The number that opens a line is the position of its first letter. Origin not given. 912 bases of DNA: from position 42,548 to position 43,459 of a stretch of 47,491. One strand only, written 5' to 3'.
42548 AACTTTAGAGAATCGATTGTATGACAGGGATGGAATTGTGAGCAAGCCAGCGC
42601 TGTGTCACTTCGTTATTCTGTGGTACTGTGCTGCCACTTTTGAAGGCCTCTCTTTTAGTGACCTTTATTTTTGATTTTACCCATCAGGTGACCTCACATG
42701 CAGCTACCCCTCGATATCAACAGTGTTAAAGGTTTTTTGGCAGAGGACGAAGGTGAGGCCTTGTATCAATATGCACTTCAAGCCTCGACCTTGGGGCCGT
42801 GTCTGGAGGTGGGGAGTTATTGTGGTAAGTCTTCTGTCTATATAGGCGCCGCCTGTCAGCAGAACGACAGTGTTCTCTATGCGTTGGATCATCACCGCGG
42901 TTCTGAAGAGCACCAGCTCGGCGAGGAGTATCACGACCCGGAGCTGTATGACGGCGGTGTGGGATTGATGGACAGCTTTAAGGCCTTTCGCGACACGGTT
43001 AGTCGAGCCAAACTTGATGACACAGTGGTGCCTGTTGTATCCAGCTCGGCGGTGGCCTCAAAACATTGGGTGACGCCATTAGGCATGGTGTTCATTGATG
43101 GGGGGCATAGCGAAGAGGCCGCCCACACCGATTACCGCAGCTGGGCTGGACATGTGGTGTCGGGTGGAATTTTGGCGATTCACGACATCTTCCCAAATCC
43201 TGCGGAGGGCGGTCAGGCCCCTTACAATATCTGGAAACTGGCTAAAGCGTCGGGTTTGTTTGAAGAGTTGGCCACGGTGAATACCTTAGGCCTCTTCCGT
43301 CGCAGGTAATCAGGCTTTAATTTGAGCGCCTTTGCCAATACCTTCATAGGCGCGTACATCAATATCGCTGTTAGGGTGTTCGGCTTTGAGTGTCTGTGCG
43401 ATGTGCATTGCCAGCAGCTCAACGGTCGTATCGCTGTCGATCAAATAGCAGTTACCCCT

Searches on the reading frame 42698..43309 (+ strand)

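Call 4: search_protein_families(library=pfam, proteins=[window:42698-43309:+])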
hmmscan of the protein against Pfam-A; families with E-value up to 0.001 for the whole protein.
window:42698-43309:+ (203 aa): 1 family
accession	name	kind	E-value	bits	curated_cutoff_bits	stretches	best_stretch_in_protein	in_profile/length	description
PF13578.12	Methyltransf_24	-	2.8e-21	76.8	26.3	1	36-164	1-105/105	Methyltransferase domain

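Call 6: search_protein_families(library=ncbifam, proteins=[window:42698-43309:+], max_evalue=0.01)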
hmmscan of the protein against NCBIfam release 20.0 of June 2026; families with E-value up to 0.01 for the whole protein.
window:42698-43309:+ (203 aa): 0 families
